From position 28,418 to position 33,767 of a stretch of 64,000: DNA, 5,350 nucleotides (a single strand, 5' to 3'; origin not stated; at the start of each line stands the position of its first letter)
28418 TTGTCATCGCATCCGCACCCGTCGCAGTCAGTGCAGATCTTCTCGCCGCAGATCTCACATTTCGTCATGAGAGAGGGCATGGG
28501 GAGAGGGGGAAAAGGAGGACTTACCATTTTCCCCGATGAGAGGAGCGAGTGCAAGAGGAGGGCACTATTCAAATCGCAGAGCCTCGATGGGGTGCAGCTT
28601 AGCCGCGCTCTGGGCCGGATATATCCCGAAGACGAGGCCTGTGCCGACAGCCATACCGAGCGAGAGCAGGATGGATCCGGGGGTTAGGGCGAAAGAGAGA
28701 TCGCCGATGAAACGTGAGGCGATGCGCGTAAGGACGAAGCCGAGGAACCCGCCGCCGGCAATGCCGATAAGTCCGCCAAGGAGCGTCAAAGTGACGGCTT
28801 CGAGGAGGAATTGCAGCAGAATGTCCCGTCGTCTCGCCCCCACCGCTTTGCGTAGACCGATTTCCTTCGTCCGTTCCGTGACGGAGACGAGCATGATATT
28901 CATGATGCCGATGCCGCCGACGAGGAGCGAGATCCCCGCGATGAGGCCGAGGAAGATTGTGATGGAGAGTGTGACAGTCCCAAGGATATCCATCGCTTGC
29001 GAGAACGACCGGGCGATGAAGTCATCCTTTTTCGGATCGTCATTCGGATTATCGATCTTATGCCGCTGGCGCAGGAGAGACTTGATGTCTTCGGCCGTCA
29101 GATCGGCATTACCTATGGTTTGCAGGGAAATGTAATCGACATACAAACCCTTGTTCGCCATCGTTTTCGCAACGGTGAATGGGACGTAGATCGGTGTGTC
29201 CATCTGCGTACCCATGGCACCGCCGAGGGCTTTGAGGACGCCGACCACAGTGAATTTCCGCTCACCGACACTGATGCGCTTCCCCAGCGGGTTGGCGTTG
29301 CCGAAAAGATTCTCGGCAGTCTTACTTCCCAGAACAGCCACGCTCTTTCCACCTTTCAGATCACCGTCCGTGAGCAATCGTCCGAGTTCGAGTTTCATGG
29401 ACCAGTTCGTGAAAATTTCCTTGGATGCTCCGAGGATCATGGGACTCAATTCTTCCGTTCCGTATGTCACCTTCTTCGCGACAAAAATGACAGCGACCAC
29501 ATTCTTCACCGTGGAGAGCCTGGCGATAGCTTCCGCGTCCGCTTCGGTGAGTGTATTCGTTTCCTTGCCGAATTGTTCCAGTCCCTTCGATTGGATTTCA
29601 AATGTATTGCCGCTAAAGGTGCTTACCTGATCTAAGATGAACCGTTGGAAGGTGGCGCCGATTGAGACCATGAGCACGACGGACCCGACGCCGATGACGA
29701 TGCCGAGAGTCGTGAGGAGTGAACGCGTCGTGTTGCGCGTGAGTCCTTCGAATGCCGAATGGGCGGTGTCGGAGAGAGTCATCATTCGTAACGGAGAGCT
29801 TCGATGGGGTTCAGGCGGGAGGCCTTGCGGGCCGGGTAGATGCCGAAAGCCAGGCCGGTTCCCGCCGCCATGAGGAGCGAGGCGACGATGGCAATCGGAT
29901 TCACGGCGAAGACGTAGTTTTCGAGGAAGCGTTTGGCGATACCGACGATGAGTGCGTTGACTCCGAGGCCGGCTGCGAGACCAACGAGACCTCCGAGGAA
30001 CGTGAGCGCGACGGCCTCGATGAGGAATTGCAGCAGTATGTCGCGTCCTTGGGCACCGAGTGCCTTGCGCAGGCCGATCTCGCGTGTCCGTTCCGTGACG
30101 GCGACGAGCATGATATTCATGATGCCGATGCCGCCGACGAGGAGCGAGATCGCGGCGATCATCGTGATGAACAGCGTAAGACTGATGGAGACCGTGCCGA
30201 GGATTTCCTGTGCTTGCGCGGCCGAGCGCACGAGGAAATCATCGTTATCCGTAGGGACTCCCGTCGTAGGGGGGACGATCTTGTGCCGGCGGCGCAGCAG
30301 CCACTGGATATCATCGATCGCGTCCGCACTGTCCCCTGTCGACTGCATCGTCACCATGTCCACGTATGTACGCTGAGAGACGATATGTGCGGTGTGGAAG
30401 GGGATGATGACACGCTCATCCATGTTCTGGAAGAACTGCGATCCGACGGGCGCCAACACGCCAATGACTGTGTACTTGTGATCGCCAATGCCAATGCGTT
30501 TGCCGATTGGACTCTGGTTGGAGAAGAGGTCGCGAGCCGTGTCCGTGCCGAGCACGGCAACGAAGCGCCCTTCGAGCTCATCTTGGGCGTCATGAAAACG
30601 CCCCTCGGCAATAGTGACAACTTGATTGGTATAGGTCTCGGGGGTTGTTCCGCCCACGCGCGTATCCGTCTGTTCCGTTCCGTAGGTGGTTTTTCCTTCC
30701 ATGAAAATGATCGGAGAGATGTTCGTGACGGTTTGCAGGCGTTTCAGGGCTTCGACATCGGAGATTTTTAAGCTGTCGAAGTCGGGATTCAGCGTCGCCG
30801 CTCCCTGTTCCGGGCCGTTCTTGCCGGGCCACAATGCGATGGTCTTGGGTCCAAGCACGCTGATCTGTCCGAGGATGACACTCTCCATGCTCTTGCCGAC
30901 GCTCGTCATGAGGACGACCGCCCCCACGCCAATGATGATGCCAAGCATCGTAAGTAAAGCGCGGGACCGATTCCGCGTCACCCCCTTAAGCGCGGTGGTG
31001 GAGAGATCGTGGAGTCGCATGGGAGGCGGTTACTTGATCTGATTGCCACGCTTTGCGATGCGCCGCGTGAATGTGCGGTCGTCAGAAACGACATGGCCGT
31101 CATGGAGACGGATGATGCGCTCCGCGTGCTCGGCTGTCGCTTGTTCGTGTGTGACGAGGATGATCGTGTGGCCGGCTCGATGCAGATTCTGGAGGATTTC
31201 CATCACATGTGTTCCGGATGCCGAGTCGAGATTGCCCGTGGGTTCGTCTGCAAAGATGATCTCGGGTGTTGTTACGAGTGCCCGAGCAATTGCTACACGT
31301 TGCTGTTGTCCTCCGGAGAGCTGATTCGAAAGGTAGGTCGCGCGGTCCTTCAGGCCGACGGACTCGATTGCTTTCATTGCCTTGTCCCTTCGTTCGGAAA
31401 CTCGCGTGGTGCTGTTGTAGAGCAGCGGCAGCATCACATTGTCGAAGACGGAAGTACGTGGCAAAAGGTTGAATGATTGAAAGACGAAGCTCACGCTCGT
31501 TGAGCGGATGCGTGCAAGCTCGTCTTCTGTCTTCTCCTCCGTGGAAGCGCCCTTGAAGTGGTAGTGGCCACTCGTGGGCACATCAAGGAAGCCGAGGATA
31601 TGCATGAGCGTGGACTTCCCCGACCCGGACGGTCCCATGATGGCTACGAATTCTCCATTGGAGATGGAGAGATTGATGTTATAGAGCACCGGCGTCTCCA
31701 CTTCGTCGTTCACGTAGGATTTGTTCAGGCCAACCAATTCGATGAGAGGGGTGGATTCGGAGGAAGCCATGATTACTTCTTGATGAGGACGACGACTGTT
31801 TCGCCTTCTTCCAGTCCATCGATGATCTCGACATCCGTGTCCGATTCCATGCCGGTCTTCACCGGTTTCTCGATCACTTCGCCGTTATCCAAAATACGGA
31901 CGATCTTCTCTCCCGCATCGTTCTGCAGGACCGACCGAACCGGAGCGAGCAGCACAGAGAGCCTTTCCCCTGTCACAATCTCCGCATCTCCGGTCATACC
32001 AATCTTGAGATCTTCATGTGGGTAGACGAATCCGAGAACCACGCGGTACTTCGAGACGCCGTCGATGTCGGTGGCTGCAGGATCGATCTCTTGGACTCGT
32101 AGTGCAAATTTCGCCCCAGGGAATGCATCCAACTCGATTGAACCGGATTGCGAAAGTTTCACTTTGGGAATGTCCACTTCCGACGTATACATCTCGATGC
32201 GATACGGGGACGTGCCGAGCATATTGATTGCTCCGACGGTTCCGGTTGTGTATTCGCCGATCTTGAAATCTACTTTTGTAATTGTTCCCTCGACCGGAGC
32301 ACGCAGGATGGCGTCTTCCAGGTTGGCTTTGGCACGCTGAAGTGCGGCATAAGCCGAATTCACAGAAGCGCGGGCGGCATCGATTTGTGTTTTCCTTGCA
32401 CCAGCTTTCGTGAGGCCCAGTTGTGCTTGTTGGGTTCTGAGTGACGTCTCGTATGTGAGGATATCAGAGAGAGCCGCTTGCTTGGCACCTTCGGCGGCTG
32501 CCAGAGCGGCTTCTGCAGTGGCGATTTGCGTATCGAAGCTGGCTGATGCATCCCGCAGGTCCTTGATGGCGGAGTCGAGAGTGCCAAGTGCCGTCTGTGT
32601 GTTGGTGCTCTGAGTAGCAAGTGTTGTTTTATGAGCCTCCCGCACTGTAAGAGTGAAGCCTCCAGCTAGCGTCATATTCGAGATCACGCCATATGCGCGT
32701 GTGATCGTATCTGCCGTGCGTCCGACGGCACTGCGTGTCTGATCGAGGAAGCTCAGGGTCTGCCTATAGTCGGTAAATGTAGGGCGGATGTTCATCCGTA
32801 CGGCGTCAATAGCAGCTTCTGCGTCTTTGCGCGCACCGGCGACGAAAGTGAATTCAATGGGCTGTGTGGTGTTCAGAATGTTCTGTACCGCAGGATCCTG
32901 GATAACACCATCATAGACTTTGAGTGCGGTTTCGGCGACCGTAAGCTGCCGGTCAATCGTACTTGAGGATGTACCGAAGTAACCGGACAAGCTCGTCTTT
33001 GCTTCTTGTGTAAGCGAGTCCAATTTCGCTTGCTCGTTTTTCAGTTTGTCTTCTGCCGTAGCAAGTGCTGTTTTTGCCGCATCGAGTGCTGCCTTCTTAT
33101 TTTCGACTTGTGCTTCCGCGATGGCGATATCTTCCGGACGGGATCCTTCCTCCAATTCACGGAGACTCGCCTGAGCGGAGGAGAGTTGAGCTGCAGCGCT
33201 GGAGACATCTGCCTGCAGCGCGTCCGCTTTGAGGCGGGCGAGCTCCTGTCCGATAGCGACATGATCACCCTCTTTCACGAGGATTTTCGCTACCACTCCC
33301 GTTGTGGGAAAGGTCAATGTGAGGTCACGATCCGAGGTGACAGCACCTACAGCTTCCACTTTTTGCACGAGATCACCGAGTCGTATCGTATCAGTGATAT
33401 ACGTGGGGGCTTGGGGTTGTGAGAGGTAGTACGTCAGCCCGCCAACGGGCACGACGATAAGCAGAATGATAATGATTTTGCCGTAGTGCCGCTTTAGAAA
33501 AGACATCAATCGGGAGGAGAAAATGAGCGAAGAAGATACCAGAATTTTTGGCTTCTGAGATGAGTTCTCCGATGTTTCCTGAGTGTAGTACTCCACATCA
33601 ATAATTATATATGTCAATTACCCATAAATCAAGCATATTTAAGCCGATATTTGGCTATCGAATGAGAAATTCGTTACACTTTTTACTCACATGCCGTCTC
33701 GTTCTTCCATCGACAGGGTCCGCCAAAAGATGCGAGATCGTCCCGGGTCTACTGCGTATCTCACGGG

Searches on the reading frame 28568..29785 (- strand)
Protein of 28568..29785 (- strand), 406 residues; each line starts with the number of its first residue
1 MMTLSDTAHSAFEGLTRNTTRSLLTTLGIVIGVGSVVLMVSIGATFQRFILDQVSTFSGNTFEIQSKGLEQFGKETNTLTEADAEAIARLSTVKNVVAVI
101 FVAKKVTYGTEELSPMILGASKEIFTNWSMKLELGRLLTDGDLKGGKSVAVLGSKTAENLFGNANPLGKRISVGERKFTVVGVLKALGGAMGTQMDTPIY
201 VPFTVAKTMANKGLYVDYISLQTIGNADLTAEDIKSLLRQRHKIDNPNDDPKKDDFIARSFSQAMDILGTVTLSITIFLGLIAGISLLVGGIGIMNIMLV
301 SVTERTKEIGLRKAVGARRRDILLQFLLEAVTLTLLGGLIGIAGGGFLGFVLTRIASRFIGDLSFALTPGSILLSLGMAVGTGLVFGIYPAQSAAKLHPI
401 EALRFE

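Call 82: search_protein_families(library=pfam, proteins=[window:28568-29785:-], max_evalue=0.00001)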
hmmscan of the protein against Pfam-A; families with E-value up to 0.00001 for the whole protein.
window:28568-29785:- (406 aa): 2 families
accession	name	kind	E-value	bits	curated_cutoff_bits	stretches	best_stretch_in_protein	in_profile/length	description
PF12704.14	MacB_PCD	-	6.4e-41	141.4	27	1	22-229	1-197/207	MacB-like periplasmic core domain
PF02687.27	FtsX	-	2.2e-22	79.8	25.5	1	281-399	2-120/120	FtsX-like permease C-terminal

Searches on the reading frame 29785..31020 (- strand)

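Call 82: search_protein_families(library=pfam, proteins=[window:29785-31020:-], max_evalue=0.00001)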
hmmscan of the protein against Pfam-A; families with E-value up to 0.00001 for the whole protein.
window:29785-31020:- (412 aa): 2 families
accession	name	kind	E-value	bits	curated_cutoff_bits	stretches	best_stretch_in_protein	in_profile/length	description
PF12704.14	MacB_PCD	-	1.9e-38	133.3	27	1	22-233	2-198/207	MacB-like periplasmic core domain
PF02687.27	FtsX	-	3.1e-21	76.1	25.5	1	287-405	2-120/120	FtsX-like permease C-terminal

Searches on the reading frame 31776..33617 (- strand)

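Call 82: search_protein_families(library=pfam, proteins=[window:31776-33617:-], max_evalue=0.00001)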
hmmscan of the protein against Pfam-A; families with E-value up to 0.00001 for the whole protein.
window:31776-33617:- (614 aa): 2 families
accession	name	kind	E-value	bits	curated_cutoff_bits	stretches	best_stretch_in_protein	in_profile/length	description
PF16576.10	HlyD_D23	-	6.6e-11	42.3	30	1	420-526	93-199/214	Barrel-sandwich domain of CusB or HlyD membrane-fusion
PF13437.12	HlyD_3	-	7.2e-11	43.2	22.2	0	438-526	2-91/106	HlyD family secretion protein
